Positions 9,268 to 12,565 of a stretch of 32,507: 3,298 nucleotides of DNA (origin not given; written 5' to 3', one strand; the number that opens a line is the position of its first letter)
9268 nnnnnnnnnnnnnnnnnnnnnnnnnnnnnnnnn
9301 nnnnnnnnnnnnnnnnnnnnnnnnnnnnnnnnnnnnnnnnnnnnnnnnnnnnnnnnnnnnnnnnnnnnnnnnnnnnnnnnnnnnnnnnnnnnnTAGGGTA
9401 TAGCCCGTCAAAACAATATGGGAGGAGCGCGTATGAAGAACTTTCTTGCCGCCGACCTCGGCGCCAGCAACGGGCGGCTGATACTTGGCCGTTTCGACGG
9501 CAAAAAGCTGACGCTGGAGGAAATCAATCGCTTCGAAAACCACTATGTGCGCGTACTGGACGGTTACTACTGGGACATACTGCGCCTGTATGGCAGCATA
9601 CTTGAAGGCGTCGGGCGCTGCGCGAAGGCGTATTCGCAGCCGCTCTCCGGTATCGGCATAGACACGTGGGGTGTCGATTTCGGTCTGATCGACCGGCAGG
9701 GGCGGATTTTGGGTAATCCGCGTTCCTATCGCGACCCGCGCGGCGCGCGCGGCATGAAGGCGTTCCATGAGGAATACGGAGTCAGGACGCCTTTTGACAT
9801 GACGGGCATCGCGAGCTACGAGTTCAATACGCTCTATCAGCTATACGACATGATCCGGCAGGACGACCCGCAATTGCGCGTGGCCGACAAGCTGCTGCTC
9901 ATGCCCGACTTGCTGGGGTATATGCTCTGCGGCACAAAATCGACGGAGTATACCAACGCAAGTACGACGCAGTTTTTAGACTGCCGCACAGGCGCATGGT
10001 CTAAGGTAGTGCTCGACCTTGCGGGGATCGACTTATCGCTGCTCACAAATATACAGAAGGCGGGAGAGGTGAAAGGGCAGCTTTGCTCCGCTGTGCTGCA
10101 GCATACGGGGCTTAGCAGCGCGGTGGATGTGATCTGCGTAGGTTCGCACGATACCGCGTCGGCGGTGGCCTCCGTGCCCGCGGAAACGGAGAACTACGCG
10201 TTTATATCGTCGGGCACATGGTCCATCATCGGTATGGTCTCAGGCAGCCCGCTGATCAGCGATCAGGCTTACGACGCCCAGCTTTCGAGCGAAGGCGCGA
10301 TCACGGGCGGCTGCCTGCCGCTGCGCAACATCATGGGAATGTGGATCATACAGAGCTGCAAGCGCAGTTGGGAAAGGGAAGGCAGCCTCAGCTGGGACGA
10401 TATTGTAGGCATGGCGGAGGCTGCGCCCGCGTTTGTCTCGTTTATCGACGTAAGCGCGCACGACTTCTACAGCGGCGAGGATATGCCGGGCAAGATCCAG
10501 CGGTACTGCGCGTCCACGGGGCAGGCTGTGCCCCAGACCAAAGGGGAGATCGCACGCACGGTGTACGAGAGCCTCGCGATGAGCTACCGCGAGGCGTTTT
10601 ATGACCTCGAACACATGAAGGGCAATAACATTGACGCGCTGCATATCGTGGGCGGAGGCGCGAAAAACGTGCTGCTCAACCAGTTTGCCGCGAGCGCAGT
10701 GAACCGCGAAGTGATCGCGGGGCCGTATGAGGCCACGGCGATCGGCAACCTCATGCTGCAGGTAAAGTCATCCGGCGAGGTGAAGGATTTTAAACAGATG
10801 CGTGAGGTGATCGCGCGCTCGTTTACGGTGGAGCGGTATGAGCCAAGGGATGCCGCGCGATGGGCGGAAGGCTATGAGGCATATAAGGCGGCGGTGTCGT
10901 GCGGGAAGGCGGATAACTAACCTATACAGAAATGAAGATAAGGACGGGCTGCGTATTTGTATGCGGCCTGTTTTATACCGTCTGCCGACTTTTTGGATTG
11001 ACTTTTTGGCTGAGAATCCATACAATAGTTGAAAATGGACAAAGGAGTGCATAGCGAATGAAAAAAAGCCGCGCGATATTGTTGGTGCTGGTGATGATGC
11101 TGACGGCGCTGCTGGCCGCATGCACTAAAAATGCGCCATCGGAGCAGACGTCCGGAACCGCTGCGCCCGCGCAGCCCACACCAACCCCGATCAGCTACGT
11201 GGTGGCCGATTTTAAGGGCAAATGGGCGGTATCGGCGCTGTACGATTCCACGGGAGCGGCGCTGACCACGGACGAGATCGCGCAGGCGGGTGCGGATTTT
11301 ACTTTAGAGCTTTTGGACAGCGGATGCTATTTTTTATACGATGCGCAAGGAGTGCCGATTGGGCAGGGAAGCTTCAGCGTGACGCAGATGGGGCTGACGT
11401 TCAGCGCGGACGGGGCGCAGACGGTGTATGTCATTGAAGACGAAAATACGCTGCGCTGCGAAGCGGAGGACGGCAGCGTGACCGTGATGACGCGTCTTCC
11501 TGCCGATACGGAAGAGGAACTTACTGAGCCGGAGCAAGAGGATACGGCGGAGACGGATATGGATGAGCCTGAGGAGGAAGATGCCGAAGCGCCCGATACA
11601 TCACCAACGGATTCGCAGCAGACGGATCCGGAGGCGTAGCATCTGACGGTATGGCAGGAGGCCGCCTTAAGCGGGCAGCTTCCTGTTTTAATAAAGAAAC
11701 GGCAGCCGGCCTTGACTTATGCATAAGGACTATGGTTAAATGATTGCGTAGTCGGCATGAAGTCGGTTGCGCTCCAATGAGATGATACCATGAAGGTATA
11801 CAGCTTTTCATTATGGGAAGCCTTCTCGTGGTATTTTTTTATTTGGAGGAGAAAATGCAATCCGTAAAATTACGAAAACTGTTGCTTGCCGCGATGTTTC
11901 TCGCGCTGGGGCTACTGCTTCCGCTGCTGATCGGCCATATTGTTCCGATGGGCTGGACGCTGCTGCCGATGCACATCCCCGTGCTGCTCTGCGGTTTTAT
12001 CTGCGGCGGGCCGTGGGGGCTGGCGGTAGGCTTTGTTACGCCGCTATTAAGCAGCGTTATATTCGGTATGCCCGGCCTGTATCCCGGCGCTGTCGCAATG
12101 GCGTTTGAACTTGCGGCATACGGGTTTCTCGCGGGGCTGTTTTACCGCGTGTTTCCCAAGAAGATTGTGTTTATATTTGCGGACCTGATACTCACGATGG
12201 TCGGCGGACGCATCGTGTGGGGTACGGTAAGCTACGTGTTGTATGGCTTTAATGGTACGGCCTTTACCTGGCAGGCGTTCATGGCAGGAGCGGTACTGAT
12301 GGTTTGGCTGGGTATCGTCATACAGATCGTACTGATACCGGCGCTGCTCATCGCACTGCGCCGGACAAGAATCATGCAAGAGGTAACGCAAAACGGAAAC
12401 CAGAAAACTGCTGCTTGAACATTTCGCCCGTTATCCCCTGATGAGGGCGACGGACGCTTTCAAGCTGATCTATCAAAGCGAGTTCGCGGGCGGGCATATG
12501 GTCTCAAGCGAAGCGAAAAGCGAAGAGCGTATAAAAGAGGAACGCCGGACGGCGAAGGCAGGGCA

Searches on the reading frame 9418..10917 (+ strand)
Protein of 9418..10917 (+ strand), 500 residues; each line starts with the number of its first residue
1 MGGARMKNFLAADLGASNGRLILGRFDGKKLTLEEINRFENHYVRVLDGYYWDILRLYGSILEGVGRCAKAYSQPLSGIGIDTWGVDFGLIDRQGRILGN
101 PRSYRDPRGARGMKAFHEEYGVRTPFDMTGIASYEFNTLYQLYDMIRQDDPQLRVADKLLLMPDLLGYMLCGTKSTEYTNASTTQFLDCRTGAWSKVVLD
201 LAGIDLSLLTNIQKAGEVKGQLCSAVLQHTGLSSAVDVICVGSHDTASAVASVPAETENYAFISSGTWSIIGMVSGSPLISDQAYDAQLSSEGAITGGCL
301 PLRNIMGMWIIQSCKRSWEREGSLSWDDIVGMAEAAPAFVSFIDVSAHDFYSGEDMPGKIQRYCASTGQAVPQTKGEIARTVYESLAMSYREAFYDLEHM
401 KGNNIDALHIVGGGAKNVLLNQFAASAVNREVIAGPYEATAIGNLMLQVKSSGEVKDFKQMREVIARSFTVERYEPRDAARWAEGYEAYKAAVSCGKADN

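Call 8: search_protein_families(library=pfam, proteins=[window:9418-10917:+], max_evalue=0.01)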
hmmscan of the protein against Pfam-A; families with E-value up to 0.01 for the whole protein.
window:9418-10917:+ (500 aa): 2 families
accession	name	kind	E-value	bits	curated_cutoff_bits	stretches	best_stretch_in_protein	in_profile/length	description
PF02782.22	FGGY_C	-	8.3e-33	114.3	27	1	262-450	2-196/198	FGGY family of carbohydrate kinases, C-terminal domain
PF00370.27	FGGY_N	-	1.2e-25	91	28.8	1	10-250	3-243/245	FGGY family of carbohydrate kinases, N-terminal domain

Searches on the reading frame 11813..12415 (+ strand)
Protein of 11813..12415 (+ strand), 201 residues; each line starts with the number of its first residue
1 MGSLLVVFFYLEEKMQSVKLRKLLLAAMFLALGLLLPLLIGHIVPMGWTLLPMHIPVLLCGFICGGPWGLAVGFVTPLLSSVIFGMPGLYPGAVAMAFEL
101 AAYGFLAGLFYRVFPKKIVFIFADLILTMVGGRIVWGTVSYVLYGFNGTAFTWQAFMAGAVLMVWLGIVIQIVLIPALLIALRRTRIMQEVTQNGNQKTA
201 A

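Call 58: search_protein_families(library=pfam, proteins=[window:11813-12415:+], max_evalue=0.0001)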
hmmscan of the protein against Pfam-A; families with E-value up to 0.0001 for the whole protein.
window:11813-12415:+ (201 aa): 1 family
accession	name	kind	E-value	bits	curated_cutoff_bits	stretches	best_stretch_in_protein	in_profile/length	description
PF12822.12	ECF_trnsprt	-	4.1e-12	46.9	30.7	1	21-178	1-168/169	ECF transporter, substrate-specific component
